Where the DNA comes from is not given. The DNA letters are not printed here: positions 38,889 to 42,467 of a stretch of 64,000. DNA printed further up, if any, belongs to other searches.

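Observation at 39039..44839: Translationally coupled SNF2 helicase + PglX/DrmMI-like N6-adenine methyltransferase with no other defence genes: candidate minimal helicase-methylase system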

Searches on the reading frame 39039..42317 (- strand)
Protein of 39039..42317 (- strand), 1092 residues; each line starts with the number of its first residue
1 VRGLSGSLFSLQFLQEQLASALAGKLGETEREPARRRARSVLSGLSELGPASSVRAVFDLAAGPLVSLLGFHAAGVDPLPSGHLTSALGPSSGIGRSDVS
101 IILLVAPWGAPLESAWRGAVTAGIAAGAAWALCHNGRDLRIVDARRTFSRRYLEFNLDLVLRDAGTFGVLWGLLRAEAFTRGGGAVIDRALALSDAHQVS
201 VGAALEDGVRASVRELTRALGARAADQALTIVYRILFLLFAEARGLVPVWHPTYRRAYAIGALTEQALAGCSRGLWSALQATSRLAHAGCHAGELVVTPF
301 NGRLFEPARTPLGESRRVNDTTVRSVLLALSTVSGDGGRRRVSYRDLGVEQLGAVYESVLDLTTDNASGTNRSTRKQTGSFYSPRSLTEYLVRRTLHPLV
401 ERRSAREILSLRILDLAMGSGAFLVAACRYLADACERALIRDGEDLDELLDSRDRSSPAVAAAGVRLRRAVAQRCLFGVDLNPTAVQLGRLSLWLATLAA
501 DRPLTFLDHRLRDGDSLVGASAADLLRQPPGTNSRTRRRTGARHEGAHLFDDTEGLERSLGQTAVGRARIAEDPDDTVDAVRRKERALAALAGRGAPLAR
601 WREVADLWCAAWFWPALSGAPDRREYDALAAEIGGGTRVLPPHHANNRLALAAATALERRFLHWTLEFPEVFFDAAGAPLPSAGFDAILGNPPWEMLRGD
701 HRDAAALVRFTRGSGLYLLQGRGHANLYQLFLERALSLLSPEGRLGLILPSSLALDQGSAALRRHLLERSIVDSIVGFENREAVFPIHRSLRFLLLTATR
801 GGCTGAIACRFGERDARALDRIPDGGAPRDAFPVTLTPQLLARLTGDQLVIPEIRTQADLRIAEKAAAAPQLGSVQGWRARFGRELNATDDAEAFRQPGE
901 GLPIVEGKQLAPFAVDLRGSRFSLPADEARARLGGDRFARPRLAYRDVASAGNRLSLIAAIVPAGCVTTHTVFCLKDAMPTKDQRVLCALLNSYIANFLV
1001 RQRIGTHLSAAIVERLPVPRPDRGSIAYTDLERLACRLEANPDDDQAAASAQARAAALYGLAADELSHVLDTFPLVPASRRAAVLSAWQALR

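Call 6: search_protein_families(library=pfam, proteins=[window:39039-42317:-], max_evalue=0.01)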
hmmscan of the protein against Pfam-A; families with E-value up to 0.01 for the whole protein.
window:39039-42317:- (1092 aa): 3 families
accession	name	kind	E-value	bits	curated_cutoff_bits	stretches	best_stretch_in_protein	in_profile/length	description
PF07669.17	Eco57I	-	5e-21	76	25.3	1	475-785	2-171/171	Eco57I restriction-modification methylase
PF02384.22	N6_Mtase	-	4.3e-12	46.4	20.4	2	351-495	5-99/311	N-6 DNA Methylase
PF20473.4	MmeI_Mtase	-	0.00012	21.7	27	1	406-502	16-91/259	MmeI, DNA-methyltransferase domain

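Call 7: search_protein_families(library=padloc, proteins=[window:39039-42317:-], max_evalue=0.01)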
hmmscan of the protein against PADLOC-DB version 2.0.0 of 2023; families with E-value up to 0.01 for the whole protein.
window:39039-42317:- (1092 aa): 59 families (the best 25 are shown)
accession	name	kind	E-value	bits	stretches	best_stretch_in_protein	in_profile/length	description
PDLC02643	DrmMI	-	1.5e-111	372.3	2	371-754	548-937/1347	DrmMI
PDLC02638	DrmMI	-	3.9e-77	258.3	2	373-746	549-931/935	DrmMI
PDLC03622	REase_MTase_IIG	-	2e-56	189.1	4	403-521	507-645/1524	Type IIG restriction enzyme-methyltransferase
PDLC03618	REase_MTase_IIG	-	1.1e-46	156.8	2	370-753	541-932/1429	Type IIG restriction enzyme-methyltransferase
PDLC02645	DrmMI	-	4e-46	155.6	2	372-538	543-731/772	DrmMI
PDLC02639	DrmMI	-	2.9e-45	152.8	2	376-525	248-392/803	DrmMI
PDLC03613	REase_MTase_IIG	-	4.4e-45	151.8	2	718-1028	821-1159/1250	Type IIG restriction enzyme-methyltransferase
PDLC02644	DrmMI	-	2.9e-44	149.3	2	369-526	56-235/988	DrmMI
PDLC03620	REase_MTase_IIG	-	1.8e-33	113.3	3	405-522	599-728/1378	Type IIG restriction enzyme-methyltransferase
PDLC03611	REase_MTase_IIG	-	1.3e-32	110.2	2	374-522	513-656/1532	Type IIG restriction enzyme-methyltransferase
PDLC03614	REase_MTase_IIG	-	4.9e-32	108.5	2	372-520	522-681/1584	Type IIG restriction enzyme-methyltransferase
PDLC03629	REase_MTase_IIG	-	1.1e-29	101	2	407-525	432-541/1182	Type IIG restriction enzyme-methyltransferase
PDLC03604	REase_MTase_IIG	-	4.4e-26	89.2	2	373-501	352-476/1011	Type IIG restriction enzyme-methyltransferase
PDLC02646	DrmMI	-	5.5e-26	88.9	2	427-527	2-105/792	DrmMI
PDLC03348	MTase_II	-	7.6e-14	49.2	2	349-497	190-313/727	Type II methyltransferase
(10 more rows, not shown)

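Call 8: search_protein_families(library=ncbifam, proteins=[window:39039-42317:-], max_evalue=0.01)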
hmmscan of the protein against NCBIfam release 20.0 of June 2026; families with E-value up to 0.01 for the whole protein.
window:39039-42317:- (1092 aa): 6 families
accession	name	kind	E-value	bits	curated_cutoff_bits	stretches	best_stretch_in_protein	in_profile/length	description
TIGR02987.1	met_A_Alw26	exception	3.1e-23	82.3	353.5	2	859-1087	291-519/523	Alw26I/Eco31I/Esp3I family type II restriction adenine-specific DNA-methyltransferase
NF047738.1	antiphage_MADS2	equivalog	1.3e-09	37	720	2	375-497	307-409/654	methylation-associated defense system DNA methyltransferase MAD2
NF033452.1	BREX_1_MTaseX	exception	1.1e-07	30.1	500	1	404-502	308-384/1210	BREX-1 system adenine-specific DNA-methyltransferase PglX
NF033455.1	BREX_6_MTaseX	exception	1.3e-06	26.2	900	1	395-496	314-399/1319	BREX-6 system adenine-specific DNA-methyltransferase PglX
NF033451.1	BREX_2_MTaseX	equivalog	2.8e-05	22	400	1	374-528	191-326/1185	BREX-2 system adenine-specific DNA-methyltransferase PglX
TIGR00497.1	hsdM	equivalog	0.0006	18.6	242.75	0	683-778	305-398/515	type I restriction-modification system subunit M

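Call 23: search_solved_structures(query=window:39039-42317:-, max_evalue=0.01)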
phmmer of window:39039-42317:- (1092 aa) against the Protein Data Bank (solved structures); distinct sequences matched with E-value up to 0.01: 7.
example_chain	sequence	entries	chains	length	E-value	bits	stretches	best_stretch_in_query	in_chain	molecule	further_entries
1aqi_A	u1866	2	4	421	8.8e-07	30.6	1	681-769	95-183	ADENINE-N6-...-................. TAQI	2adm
1g38_A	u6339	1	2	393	1.3e-06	30.1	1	681-769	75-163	MODIFICATION METHYLASE TAQI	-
2ibs_A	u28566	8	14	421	1.4e-06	29.9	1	681-769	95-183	Modification methylase TaqI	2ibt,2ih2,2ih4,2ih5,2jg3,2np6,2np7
1aqj_A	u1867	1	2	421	1.4e-06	29.9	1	681-769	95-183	ADENINE-N6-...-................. TAQI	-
7vru_B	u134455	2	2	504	0.0036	18.6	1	651-778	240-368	Site-specific DNA-methyltransferase (adenine-specific)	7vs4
7lni_A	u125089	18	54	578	0.0089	17.3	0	369-490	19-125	Site-specific DNA-methyltransferase (adenine-specific)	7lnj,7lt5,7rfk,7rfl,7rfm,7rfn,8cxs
8cxz_A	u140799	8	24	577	0.009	17.3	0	369-490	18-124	Site-specific DNA-methyltransferase (adenine-specific)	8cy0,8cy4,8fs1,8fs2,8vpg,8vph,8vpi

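Call 25: find_homologous_proteins(query=window:39039-42317:-, max_evalue=1e-10)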
Query window:39039-42317:- (1092 aa): 4492 proteins with E <= 1e-10 among 8000 candidates; the best 120 are listed.
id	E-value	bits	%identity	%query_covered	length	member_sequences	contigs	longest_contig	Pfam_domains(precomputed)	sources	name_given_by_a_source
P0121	0.0e+0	2392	100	100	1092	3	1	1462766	PF02384.23,PF07669.18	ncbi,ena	-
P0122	0.0e+0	2212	91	100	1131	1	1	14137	PF02384.23,PF07669.18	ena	-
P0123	0.0e+0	2069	96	90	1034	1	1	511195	PF02384.23,PF07669.18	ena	-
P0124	0.0e+0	2046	85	100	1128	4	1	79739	PF02384.23,PF07669.18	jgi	jgi:methylase of polypeptide subunit release factors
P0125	0.0e+0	1825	78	100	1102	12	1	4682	PF02384.23,PF07669.18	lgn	-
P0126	0.0e+0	1800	77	100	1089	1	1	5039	PF02384.23,PF07669.18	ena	-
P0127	0.0e+0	1786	75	100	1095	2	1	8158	PF02384.23,PF07669.18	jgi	jgi:hypothetical protein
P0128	0.0e+0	1782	76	100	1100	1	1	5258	PF02384.23,PF07669.18,PF20473.5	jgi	jgi:N-6 DNA Methylase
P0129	0.0e+0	1615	71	100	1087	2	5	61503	PF02384.23,PF07669.18,PF20473.5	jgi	jgi:hypothetical protein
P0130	0.0e+0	1425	63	100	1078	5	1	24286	PF02384.23,PF07669.18,PF20473.5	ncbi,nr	ncbi:MAG TPA: N-6 DNA methylase [Vicinamibacterales bacterium]|nr:N-6 DNA methylase [Vicinamibactera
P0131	0.0e+0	1408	63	100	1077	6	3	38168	PF02384.23,PF07669.18,PF20473.5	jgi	jgi:methylase of polypeptide subunit release factors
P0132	0.0e+0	1392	64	100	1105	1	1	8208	PF02384.23,PF07669.18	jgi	jgi:hypothetical protein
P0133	0.0e+0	1317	61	100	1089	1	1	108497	PF02384.23,PF07669.18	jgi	jgi:hypothetical protein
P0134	0.0e+0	1141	71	71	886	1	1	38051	PF02384.23,PF07669.18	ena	-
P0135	0.0e+0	1135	78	62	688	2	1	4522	PF02384.23,PF07669.18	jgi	jgi:hypothetical protein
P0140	0.0e+0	1074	51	100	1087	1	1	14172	PF02384.23,PF07669.18,PF20473.5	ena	-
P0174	0.0e+0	1041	52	99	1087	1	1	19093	PF02384.23,PF07669.18,PF20473.5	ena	-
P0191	0.0e+0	1033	50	100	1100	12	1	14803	PF02384.23,PF07669.18,PF20473.5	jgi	jgi:hypothetical protein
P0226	0.0e+0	1021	52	96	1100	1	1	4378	PF02384.23,PF07669.18,PF20473.5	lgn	-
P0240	0.0e+0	1015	51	99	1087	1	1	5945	PF02384.23,PF07669.18,PF20473.5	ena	-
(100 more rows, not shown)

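Call 38: find_related_loci(query=A1, collection=genome_contigs, flank=10000)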
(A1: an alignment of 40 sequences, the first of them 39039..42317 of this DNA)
Query A1 (1092 aa) in genome_contigs; peptide patterns used: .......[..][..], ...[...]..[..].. (x = any residue, [..] = any of these).
600 stretches matched a pattern (row limit reached: there are more); 583 encode a relative of the query (tblastn E <= 1e-3); the best 80 are kept; 80 distinct loci.
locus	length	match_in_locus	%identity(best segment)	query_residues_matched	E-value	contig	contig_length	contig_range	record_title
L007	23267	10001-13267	96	1-1092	0e+0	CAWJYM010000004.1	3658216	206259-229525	MAG: uncultured Acidobacteriota bacterium isolate MFD06742.bin.1.259 genome assembly, contig: contig_3210, whole genome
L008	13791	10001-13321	50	3-1088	0e+0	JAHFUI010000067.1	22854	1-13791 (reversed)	MAG: Acidobacteria bacterium isolate nzgw76 NODE_1928_length_22855_cov_8.898478, whole genome shotgun sequence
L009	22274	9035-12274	49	1-1091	0e+0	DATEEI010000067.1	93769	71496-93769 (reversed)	MAG TPA_asm: Vicinamibacterales bacterium isolate SMAG_U8729 k141_427686, whole genome shotgun sequence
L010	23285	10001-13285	48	3-1088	0e+0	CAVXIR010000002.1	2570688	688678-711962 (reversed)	MAG: Vicinamibacterales bacterium isolate MFD09212.bin.1.252 genome assembly, contig: contig_16998, whole genome shotgun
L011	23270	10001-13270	49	3-1089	0e+0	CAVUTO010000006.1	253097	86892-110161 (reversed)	MAG: Vicinamibacterales bacterium isolate MFD00962.bin.2.231 genome assembly, contig: contig_162543, whole genome shotgu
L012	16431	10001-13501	47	3-1088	0e+0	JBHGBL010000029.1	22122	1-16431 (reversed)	MAG: Vicinamibacterales bacterium isolate SBS.BIN.101 SBSBIN101_contig_29, whole genome shotgun sequence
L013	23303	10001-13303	50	3-1088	0e+0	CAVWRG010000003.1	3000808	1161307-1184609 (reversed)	MAG: uncultured Acidobacteriota bacterium isolate MFD04967.bin.1.58 genome assembly, contig: contig_7043, whole genome s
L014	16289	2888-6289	49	1-1090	0e+0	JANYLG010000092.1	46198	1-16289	MAG: Acidobacteria bacterium isolate GL140_5_metabinner_95 GL140_5_k141_748949, whole genome shotgun sequence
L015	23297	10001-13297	49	3-1090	0e+0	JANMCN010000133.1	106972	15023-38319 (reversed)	MAG: Acidobacteriota bacterium isolate OTE_1_metabat_126 OTE_1_k141_3407779, whole genome shotgun sequence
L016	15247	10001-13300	50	1-1087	0e+0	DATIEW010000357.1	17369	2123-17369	MAG TPA_asm: Vicinamibacterales bacterium isolate SMAG_U16379 k141_1041154, whole genome shotgun sequence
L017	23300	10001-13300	49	3-1086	0e+0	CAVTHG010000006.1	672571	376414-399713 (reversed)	MAG: uncultured Acidobacteriota bacterium isolate MFD09212.bin.2.142 genome assembly, contig: contig_27505, whole genome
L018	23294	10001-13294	50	3-1090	0e+0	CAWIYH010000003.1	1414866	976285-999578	MAG: uncultured Acidobacteriota bacterium isolate MFD04944.bin.1.167 genome assembly, contig: contig_36343, whole genome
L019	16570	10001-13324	49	6-1083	0e+0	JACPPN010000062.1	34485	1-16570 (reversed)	MAG: Acidobacteria bacterium isolate NC_groundwater_628_Ag_B-0.1um_65_34 B_1_S1_Biohub_coassembly_k141_767037, whole gen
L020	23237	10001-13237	48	3-1089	0e+0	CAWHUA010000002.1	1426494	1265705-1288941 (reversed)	MAG: Vicinamibacterales bacterium isolate MFD05747.bin.1.108 genome assembly, contig: contig_1936, whole genome shotgun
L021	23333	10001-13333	48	3-1091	0e+0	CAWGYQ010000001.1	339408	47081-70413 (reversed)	MAG: uncultured Acidobacteriota bacterium isolate MFD02360.bin.1.179 genome assembly, contig: contig_18098, whole genome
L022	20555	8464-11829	48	3-1087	0e+0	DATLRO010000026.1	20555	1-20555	MAG TPA_asm: Vicinamibacterales bacterium isolate SMAG_U13906 k141_780637, whole genome shotgun sequence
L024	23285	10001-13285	49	3-1092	0e+0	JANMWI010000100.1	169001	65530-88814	MAG: Acidobacteriota bacterium isolate OTE_88_metabat_329 OTE_88_k141_2554442, whole genome shotgun sequence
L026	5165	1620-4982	47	6-1092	0e+0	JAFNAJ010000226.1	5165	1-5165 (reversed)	MAG: Acidobacteria bacterium isolate CTSoil_015 scaffold_13149, whole genome shotgun sequence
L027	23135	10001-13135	48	48-1086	0e+0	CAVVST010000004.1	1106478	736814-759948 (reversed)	MAG: uncultured Acidobacteriota bacterium isolate MFD02840.bin.2.185 genome assembly, contig: contig_3150, whole genome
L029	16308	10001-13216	46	1-1092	0e+0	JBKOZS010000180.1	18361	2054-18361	MAG: Acidobacteriota bacterium isolate GB_HAYS_MAG_00028 GB_HAYS_000001613061, whole genome shotgun sequence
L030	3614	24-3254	46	35-1092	0e+0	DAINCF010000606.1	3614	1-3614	MAG TPA_asm: Vicinamibacterales bacterium isolate CTOTU39262 NODE_5099_length_3614_cov_6.429334, whole genome shotgun se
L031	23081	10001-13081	48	46-1077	0e+0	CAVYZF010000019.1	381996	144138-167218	MAG: uncultured Acidobacteriota bacterium isolate MFD02242.bin.1.226 genome assembly, contig: contig_43548, whole genome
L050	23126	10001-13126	45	3-1087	0e+0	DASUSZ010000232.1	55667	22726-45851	MAG TPA_asm: Vicinamibacterales bacterium isolate SMAG_U1749 k141_335653, whole genome shotgun sequence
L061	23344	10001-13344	52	3-1092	0e+0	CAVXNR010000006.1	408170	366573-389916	MAG: Vicinamibacteria bacterium isolate MFD02840.bin.2.172 genome assembly, contig: contig_15975, whole genome shotgun s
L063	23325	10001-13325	52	3-1092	0e+0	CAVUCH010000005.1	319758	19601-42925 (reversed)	MAG: Vicinamibacteria bacterium isolate MFD02840.bin.3.332 genome assembly, contig: contig_134113, whole genome shotgun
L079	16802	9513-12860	28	130-1076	3e-95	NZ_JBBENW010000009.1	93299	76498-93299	Salinibaculum salinum strain YCN56 Scaffold7_1, whole genome shotgun sequence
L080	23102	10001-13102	29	128-1029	9e-89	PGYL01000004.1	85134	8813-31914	MAG: Methanomicrobiales archaeon HGW-Methanomicrobiales-2 yuki_s1_sub10_scaffold_32, whole genome shotgun sequence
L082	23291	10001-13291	28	130-1076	2e-84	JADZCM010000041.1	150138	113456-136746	MAG: Bryobacterales bacterium isolate SJ723 c_000001362573, whole genome shotgun sequence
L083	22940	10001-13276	24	130-1076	2e-84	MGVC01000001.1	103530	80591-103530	MAG: Elusimicrobia bacterium RIFOXYA2_FULL_39_19 rifoxya2_full_scaffold_106, whole genome shotgun sequence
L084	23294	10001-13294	29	130-1073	4e-83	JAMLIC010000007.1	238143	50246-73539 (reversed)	MAG: Planctomycetota bacterium isolate ACE_NR_PLAN1 ACE_NR_PLAN1_7, whole genome shotgun sequence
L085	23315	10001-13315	27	129-1074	7e-82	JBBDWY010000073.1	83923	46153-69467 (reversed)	MAG: Pirellulales bacterium isolate LejiaD_60_33 Lejia_D_560_length_83923_cov_21, whole genome shotgun sequence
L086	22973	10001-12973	29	227-1074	4e-80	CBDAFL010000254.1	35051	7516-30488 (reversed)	MAG: uncultured Thermoguttaceae bacterium isolate MAG_108 genome assembly, contig: k141_84150, whole genome shotgun sequ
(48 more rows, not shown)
